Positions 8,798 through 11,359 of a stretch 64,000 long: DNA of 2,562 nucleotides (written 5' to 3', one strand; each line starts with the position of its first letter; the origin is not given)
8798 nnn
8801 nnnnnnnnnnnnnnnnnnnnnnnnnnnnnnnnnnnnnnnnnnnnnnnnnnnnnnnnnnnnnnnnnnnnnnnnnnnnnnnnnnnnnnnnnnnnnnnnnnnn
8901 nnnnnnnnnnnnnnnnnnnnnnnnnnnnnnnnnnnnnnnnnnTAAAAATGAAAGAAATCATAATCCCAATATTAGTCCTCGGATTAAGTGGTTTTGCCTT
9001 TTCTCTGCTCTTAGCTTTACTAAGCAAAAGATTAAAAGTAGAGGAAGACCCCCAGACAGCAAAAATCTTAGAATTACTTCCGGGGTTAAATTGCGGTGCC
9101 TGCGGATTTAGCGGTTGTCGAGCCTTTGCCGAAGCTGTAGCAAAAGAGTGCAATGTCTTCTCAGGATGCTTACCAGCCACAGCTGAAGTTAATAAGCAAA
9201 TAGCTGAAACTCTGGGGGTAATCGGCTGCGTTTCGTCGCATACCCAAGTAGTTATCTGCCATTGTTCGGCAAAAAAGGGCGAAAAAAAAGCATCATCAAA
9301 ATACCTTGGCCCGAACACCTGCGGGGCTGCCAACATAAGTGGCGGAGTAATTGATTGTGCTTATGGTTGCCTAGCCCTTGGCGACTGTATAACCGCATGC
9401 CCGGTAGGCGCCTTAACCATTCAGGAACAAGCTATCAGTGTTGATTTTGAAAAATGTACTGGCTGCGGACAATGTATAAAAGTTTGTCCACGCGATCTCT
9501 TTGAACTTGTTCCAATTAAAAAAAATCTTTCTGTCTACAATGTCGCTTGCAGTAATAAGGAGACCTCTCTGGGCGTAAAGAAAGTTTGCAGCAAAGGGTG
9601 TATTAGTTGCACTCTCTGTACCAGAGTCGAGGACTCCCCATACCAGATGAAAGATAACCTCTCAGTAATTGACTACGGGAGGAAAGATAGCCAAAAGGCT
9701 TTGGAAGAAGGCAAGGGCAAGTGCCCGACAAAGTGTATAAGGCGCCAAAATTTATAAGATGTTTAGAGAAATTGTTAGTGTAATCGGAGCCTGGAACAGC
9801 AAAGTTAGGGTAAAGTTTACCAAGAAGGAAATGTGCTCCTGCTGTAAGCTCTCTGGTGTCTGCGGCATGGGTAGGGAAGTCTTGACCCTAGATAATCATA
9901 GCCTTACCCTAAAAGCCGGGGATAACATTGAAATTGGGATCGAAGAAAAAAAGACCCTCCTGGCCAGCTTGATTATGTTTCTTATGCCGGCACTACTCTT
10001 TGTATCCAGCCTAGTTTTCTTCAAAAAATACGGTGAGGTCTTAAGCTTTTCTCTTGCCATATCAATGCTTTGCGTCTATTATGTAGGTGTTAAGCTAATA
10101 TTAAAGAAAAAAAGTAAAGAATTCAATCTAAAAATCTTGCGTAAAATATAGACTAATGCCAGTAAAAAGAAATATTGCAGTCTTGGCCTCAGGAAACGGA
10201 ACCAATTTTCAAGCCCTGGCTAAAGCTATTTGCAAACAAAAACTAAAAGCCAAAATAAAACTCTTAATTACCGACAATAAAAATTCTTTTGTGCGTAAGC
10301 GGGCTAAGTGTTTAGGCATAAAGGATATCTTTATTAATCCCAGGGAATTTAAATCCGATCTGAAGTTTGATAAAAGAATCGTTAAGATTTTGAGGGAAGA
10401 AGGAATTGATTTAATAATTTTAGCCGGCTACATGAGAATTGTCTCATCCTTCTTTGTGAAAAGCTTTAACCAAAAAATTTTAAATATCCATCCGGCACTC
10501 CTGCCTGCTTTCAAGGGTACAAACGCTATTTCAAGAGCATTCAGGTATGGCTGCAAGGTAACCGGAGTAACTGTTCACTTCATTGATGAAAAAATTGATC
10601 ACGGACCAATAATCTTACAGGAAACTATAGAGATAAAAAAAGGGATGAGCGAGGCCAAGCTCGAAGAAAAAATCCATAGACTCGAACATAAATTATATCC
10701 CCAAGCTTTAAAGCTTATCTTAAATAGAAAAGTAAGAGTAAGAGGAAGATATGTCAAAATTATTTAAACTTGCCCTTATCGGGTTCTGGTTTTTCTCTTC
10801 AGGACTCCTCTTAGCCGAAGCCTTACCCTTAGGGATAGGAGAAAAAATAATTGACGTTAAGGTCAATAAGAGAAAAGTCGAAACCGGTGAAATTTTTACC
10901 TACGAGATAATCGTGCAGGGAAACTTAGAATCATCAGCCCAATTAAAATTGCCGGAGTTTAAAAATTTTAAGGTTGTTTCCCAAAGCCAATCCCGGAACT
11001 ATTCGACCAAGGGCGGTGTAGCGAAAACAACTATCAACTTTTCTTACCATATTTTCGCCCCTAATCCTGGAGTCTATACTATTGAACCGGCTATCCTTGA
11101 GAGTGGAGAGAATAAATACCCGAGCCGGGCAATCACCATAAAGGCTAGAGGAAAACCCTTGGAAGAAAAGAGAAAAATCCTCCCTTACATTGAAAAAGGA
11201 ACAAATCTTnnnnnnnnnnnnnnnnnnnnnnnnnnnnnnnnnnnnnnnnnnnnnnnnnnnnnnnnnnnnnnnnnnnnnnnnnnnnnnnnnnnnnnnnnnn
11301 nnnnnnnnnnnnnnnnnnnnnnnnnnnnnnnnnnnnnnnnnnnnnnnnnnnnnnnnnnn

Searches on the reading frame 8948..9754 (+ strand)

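Call 89: search_protein_families(library=pfam, proteins=[window:8948-9754:+], max_evalue=0.0001)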
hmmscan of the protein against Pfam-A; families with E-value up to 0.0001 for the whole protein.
window:8948-9754:+ (269 aa): 9 families
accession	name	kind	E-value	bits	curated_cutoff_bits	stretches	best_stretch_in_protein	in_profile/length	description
PF04060.18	FeS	-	2.9e-10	40.1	23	1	44-75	1-32/33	Putative Fe-S cluster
PF13237.11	Fer4_10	-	4.5e-09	36.5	25.5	1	141-181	9-53/53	4Fe-4S dicluster domain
PF12838.12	Fer4_7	-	5.7e-09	36.7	27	1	140-183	4-51/52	4Fe-4S dicluster domain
PF00037.32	Fer4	-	5.1e-08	32.8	21.1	1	164-183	2-21/24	4Fe-4S binding domain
PF14697.11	Fer4_21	-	1.8e-06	28.4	35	1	141-183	8-55/59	4Fe-4S dicluster domain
PF12797.12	Fer4_2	-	4.6e-06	26.7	24.5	1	163-181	3-21/22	4Fe-4S binding domain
PF13187.11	Fer4_9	-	5.5e-06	26.8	27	1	145-183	6-50/52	4Fe-4S dicluster domain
PF12837.12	Fer4_6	-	1.7e-05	25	25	1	165-183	4-22/24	4Fe-4S binding domain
PF13370.11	Fer4_13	-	2e-05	25.6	24.5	0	217-265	5-57/58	4Fe-4S single cluster domain of Ferredoxin I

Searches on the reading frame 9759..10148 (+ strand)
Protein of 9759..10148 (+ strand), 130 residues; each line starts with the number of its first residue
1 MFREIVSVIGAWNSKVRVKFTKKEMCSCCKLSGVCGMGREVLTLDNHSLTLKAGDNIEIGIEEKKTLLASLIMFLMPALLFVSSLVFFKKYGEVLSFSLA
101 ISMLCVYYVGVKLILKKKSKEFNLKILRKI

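Call 89: search_protein_families(library=pfam, proteins=[window:9759-10148:+], max_evalue=0.0001)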
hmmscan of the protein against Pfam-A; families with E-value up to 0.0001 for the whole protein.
window:9759-10148:+ (130 aa): 1 family
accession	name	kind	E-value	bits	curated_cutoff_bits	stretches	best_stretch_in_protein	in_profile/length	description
PF04246.17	RseC_MucC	-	7.6e-19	68.4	24.4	1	13-128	6-130/130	Positive regulator of sigma(E), RseC/MucC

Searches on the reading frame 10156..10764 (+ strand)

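Call 90: search_protein_families(library=pfam, proteins=[window:10156-10764:+], max_evalue=0.0001)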
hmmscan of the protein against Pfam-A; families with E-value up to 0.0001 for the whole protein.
window:10156-10764:+ (203 aa): 1 family
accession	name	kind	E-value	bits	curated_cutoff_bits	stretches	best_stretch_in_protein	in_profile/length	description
PF00551.24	Formyl_trans_N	-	2e-52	178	26.1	1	6-185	2-181/181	Formyl transferase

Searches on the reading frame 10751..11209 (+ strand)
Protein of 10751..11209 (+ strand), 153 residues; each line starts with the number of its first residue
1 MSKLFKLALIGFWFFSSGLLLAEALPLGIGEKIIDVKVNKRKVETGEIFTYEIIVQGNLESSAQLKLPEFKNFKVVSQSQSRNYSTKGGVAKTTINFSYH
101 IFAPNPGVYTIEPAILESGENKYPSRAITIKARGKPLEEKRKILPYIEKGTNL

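Call 90: search_protein_families(library=pfam, proteins=[window:10751-11209:+], max_evalue=0.0001)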
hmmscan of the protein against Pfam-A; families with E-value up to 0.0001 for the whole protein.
window:10751-11209:+ (153 aa): 1 family
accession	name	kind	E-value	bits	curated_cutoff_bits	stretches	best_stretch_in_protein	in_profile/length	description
PF13584.12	BatD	-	3.5e-16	60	24.1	1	37-131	2-91/92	BatD DUF11 like domain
